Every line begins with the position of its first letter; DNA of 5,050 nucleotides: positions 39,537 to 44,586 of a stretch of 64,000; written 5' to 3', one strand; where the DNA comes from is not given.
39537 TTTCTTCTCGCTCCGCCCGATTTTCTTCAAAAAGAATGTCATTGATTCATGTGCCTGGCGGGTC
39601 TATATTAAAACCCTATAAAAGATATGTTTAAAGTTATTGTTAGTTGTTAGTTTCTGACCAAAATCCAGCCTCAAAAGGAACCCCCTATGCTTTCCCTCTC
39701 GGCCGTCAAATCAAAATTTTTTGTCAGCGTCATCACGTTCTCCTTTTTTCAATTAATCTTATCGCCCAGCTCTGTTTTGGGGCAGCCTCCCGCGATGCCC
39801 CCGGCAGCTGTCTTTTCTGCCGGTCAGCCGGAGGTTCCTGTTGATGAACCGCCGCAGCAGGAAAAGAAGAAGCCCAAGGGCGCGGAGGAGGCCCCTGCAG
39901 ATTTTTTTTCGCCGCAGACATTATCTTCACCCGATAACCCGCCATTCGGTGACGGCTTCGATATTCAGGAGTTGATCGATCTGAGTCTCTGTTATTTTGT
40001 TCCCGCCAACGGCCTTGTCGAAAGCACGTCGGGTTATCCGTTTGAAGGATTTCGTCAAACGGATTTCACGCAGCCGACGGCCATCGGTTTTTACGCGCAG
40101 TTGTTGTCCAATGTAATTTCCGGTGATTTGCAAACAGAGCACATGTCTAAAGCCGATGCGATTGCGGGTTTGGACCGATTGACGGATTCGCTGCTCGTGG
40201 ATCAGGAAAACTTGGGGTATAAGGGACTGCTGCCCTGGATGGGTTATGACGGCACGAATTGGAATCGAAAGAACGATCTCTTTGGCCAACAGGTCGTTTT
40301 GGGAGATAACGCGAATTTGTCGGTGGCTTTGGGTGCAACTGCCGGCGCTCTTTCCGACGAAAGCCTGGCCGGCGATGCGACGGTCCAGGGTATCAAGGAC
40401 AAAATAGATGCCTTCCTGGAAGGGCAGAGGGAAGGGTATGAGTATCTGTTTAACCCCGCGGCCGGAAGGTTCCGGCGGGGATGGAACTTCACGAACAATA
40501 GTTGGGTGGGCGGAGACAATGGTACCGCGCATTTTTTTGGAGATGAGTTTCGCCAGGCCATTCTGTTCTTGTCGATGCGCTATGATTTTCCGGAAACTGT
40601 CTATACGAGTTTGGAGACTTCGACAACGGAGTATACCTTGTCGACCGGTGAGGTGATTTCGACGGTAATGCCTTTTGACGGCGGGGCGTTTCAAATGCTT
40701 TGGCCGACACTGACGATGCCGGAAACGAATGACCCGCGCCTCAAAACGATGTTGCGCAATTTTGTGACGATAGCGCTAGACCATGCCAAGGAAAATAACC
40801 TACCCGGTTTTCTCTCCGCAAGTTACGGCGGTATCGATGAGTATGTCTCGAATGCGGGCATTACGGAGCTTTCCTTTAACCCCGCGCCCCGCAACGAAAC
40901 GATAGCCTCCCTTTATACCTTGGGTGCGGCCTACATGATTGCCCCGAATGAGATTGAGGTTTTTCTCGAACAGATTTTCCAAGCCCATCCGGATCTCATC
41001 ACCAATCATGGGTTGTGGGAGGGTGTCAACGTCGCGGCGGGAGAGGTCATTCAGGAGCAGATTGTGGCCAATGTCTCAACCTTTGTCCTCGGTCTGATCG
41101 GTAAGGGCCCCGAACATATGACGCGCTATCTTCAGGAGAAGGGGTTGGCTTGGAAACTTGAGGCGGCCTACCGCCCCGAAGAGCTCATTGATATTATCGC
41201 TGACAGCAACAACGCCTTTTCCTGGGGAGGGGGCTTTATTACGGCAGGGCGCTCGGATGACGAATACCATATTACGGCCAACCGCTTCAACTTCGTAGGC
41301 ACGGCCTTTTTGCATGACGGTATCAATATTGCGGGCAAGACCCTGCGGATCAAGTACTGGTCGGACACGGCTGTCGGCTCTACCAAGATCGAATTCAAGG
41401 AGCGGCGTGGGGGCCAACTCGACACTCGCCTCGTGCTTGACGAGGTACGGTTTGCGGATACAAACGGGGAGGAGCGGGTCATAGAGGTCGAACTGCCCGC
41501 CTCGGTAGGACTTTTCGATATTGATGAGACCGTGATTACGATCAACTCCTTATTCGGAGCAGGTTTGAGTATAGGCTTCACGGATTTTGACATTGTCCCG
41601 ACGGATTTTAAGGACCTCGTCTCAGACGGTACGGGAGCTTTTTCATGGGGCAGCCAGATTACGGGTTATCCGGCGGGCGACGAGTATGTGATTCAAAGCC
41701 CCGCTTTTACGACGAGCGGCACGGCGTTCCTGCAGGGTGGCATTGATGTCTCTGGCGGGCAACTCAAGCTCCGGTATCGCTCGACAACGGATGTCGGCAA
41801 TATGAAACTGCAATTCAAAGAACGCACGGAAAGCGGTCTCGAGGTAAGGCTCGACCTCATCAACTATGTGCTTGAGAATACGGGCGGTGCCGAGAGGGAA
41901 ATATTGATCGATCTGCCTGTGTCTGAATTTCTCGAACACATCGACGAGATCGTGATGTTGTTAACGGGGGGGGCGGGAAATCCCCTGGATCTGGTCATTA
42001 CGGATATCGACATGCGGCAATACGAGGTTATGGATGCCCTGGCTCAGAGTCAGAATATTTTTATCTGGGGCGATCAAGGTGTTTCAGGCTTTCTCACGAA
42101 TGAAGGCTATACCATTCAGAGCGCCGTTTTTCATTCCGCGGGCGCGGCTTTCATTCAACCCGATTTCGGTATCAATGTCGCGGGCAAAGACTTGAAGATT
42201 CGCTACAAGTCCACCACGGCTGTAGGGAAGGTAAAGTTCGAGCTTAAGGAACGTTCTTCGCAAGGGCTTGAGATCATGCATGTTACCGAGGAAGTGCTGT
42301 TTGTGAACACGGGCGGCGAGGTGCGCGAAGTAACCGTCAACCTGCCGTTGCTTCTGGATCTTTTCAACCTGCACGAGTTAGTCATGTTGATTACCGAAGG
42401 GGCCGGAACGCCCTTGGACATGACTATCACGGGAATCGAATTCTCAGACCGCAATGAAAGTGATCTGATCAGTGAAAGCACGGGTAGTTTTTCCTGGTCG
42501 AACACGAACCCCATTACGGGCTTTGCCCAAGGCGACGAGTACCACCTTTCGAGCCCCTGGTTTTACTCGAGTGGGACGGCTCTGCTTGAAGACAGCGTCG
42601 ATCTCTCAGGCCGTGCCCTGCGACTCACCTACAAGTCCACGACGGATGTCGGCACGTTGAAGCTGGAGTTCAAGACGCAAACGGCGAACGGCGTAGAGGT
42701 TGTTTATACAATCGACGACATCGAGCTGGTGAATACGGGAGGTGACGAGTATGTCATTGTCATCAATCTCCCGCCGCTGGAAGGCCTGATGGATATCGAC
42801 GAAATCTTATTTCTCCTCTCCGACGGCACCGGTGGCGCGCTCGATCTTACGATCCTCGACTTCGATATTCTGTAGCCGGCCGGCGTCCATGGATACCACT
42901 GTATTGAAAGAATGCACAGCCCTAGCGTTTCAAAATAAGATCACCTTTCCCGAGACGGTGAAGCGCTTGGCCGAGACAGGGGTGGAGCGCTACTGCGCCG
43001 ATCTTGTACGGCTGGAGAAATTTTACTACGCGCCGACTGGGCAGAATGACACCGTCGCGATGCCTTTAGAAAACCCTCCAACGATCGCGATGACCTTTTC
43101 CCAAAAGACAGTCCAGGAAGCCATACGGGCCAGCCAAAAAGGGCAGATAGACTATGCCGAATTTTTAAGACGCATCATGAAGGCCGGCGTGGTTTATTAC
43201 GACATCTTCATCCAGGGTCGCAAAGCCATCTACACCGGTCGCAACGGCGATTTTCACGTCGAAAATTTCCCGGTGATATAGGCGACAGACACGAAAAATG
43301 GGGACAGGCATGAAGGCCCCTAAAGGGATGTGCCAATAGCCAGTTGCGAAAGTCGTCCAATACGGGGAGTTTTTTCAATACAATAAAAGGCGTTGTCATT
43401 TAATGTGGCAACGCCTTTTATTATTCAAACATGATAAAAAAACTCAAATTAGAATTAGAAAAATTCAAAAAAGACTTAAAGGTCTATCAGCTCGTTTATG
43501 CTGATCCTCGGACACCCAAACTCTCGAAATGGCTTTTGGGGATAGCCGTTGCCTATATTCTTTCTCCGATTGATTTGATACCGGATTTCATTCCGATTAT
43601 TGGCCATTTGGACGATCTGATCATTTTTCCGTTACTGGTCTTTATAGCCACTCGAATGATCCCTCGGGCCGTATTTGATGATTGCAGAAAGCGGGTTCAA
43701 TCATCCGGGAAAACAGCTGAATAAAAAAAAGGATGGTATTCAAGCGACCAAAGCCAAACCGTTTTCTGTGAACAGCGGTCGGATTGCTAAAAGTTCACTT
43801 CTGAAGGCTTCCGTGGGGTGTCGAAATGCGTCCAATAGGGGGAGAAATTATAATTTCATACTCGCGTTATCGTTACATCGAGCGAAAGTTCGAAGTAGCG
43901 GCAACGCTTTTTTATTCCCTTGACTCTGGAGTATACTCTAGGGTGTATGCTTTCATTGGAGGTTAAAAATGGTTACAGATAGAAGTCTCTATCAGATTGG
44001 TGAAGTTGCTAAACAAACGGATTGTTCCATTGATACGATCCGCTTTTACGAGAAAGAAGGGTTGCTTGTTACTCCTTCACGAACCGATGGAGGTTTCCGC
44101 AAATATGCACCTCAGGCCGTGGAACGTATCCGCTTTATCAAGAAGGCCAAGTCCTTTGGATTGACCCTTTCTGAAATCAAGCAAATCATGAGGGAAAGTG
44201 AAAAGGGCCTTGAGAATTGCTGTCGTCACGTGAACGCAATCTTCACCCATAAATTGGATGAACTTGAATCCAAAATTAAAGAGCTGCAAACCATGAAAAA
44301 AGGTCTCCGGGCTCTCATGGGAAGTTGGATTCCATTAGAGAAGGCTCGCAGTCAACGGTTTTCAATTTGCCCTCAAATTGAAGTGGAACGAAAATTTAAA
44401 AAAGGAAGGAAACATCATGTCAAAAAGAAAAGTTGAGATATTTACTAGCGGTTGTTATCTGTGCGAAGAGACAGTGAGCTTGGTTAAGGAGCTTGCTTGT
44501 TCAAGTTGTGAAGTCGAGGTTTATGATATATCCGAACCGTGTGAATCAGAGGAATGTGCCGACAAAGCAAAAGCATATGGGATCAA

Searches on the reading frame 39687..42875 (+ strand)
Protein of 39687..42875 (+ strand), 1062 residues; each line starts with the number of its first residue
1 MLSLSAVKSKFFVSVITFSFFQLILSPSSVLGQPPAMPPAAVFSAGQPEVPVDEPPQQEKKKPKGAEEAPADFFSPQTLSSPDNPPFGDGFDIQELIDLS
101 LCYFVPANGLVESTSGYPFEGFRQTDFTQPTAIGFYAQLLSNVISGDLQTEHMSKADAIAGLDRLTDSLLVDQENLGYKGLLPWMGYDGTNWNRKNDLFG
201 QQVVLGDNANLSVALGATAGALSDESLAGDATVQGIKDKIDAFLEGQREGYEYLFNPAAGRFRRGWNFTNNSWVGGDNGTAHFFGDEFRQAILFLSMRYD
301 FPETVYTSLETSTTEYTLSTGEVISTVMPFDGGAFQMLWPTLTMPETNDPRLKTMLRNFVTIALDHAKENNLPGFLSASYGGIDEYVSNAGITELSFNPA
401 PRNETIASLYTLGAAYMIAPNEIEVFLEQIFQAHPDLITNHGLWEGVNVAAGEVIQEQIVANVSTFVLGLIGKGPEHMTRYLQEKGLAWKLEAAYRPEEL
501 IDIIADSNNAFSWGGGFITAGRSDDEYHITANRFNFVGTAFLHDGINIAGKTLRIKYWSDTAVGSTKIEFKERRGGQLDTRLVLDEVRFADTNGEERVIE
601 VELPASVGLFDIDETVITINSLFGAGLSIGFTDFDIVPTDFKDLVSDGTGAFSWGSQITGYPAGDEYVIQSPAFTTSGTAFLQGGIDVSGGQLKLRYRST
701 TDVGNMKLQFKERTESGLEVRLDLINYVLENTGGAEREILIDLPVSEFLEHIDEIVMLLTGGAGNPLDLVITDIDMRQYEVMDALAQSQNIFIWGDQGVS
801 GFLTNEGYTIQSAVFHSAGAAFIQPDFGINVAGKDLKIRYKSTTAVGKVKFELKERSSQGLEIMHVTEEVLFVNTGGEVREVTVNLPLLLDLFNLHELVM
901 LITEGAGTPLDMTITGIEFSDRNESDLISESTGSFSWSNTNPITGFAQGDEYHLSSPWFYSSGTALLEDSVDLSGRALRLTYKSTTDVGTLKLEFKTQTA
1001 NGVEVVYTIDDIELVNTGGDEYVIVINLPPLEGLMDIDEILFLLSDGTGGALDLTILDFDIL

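Call 7: search_protein_families(library=pfam, proteins=[window:39687-42875:+], max_evalue=0.01)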
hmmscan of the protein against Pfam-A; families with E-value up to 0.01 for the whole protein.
window:39687-42875:+ (1062 aa): 0 families

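Call 18: search_protein_families(library=ncbifam, proteins=[window:39687-42875:+], max_evalue=0.1)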
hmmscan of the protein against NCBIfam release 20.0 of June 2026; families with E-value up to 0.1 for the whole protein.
window:39687-42875:+ (1062 aa): 0 families

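Call 19: find_related_loci(query=window:39687-42875:+, collection=genome_contigs, flank=10000)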
Query window:39687-42875:+ (1062 aa) in genome_contigs; peptide patterns used: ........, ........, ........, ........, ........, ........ (x = any residue, [..] = any of these).
56 stretches matched a pattern, but none encodes a relative of the query by tblastn (E <= 1e-3).

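Call 56: find_encoding_contigs(protein=window:39687-42875:+, flank=6000, max_places=10)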
Protein window:39687-42875:+ (1062 aa): 1 contig read that carries it; 1 place shown.
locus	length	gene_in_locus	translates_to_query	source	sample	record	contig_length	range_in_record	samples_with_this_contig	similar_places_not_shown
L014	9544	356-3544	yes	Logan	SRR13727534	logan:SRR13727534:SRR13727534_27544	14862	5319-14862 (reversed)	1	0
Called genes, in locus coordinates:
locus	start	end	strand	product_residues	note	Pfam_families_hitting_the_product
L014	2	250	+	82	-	?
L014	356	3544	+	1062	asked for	-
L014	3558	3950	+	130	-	PF07166:DUF1398 (weak)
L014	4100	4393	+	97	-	PF06803:DUF1232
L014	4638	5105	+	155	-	PF00376:MerR, PF13411:MerR_1, PF09278:MerR-DNA-bind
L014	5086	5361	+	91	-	PF13192:Thioredoxin_3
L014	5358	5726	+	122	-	PF03203:MerC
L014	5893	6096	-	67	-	-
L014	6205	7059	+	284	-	PF00487:FA_desaturase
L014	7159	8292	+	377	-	-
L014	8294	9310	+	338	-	-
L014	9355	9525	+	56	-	-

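Call 57: find_related_loci(query=window:39687-42875:+, collection=metagenome_contigs, flank=10000)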
Query window:39687-42875:+ (1062 aa) in metagenome_contigs; peptide patterns used: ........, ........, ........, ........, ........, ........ (x = any residue, [..] = any of these).
154 stretches matched a pattern, but none encodes a relative of the query by tblastn (E <= 1e-3).
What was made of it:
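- Tried and rejected: Empty site or synteny: the 1062-aa right neighbour has no relative in 185k species genomes or in JGI metagenomes (calls 19, 57).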

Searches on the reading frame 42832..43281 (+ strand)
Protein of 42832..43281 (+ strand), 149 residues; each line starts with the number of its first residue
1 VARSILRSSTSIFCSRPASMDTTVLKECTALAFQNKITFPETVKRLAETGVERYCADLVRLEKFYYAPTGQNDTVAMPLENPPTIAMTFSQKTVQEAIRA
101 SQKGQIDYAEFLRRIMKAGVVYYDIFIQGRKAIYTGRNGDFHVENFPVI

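Call 46: search_protein_families(library=pfam, proteins=[window:42832-43281:+], max_evalue=0.001)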
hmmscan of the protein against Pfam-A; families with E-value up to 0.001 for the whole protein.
window:42832-43281:+ (149 aa): 1 family
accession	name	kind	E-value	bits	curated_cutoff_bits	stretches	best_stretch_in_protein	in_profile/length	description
PF07166.16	DUF1398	-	3.1e-13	50.3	22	2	80-140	53-113/119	Protein of unknown function (DUF1398)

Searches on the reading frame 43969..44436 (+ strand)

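Call 46: search_protein_families(library=pfam, proteins=[window:43969-44436:+], max_evalue=0.001)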
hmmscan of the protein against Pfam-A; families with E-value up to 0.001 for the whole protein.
window:43969-44436:+ (155 aa): 4 families
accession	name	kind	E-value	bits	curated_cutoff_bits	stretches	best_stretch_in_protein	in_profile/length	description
PF13411.12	MerR_1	-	3.5e-21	75.5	21.6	1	8-76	1-68/69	MerR HTH family regulatory protein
PF09278.17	MerR-DNA-bind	-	2.5e-16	60.5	25.4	1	51-116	1-65/65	MerR, DNA binding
PF00376.29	MerR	-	1.6e-15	57.1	28.2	1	10-46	2-38/38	MerR family regulatory protein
PF08280.17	HTH_Mga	-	8.1e-05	23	23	0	60-96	17-51/59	M protein trans-acting positive regulator (MGA) HTH domain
